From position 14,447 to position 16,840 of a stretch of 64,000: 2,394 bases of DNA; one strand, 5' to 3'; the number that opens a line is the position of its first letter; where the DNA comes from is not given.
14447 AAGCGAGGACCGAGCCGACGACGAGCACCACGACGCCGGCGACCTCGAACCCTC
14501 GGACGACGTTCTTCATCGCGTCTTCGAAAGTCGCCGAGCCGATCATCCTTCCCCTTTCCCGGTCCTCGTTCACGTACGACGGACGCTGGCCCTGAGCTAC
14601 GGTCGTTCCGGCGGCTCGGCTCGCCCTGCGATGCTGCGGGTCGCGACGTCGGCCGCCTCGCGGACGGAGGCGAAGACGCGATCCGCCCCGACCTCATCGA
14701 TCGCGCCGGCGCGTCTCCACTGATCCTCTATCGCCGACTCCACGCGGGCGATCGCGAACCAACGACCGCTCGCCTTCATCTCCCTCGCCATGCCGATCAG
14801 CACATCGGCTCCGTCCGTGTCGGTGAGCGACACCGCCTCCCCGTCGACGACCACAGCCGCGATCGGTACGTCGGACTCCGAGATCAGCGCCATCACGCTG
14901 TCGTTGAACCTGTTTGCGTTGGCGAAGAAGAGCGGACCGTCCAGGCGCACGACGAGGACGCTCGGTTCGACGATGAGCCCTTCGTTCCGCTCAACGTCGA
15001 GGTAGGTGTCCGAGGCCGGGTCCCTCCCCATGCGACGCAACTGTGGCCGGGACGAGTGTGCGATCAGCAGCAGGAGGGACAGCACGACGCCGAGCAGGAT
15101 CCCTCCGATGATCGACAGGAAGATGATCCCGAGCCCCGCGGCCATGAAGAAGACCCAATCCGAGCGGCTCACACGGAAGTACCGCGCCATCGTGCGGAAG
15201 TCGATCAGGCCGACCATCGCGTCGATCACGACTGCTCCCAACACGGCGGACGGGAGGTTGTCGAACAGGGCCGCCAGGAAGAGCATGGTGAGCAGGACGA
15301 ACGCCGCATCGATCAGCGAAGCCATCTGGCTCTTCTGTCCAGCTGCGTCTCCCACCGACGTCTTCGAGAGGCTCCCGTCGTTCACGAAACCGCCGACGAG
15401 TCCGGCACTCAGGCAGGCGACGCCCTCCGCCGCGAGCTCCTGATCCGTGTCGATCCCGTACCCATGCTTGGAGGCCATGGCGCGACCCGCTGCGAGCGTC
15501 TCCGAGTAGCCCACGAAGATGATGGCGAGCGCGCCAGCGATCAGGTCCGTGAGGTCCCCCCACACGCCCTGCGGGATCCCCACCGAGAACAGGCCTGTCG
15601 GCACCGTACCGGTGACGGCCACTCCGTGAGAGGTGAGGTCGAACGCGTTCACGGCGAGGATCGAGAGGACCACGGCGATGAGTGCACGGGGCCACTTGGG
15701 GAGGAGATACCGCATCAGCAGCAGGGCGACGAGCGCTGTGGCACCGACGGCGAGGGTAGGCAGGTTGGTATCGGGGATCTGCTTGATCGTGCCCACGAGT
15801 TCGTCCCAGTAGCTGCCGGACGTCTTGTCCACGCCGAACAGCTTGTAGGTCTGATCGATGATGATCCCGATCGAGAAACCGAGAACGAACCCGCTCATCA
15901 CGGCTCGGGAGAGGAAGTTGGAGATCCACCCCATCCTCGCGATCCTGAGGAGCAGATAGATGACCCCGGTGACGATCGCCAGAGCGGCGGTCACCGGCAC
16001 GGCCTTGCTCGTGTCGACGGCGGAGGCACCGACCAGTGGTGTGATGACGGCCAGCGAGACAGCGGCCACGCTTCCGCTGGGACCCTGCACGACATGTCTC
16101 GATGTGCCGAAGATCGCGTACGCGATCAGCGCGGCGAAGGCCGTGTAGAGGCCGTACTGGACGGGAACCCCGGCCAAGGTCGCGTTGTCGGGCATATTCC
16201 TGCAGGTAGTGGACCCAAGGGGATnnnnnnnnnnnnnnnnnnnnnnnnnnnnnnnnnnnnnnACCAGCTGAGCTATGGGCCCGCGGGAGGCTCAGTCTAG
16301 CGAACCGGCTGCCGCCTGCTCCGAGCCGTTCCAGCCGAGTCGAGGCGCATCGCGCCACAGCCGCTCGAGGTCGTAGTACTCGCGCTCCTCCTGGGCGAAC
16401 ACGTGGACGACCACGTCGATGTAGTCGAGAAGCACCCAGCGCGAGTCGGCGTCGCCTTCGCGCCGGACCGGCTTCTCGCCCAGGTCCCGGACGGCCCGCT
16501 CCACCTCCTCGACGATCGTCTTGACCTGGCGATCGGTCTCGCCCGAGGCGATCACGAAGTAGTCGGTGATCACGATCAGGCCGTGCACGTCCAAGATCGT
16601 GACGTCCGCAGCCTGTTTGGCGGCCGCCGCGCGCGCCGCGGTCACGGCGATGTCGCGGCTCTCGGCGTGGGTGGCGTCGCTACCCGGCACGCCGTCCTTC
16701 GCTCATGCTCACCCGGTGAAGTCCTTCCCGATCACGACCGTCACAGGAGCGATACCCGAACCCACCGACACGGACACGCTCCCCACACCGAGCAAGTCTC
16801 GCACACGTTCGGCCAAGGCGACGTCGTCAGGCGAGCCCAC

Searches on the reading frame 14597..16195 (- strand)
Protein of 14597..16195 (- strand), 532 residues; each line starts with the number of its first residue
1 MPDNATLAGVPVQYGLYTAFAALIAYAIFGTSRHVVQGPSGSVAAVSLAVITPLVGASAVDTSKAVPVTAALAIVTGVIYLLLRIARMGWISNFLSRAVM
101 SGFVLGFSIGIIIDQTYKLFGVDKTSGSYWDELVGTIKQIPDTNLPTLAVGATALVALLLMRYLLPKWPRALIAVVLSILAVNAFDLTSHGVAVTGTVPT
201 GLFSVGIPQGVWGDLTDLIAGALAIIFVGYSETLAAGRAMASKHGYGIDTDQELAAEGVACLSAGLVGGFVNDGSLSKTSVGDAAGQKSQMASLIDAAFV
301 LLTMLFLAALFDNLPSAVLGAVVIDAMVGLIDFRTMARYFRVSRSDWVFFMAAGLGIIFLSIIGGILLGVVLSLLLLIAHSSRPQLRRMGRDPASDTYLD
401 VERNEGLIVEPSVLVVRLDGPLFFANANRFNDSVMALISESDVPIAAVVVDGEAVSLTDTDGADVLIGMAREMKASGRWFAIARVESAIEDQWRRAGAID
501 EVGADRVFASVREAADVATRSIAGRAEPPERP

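Call 69: search_protein_families(library=pfam, proteins=[window:14597-16195:-], max_evalue=0.01)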
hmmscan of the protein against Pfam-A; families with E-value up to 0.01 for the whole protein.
window:14597-16195:- (532 aa): 3 families
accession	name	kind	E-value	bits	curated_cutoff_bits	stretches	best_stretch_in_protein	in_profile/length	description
PF00916.26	Sulfate_transp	-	4.4e-80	269.7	23.2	1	5-353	23-380/380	Sulfate permease family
PF01740.26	STAS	-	1.2e-15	57.6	22.6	1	410-514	7-106/106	STAS domain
PF13466.11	STAS_2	-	0.00071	20.1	29.2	1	416-497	1-78/80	STAS domain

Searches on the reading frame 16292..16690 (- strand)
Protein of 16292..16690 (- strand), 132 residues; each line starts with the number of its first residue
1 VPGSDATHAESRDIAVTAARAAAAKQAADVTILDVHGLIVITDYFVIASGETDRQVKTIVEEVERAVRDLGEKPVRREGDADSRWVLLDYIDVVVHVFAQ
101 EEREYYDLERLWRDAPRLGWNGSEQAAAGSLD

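Call 69: search_protein_families(library=pfam, proteins=[window:16292-16690:-], max_evalue=0.01)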
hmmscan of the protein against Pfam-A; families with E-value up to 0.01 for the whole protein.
window:16292-16690:- (132 aa): 1 family
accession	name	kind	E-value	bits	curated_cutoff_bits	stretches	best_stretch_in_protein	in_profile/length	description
PF02410.21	RsfS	-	6.4e-33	113.3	21.6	1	18-112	3-98/98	Ribosomal silencing factor during starvation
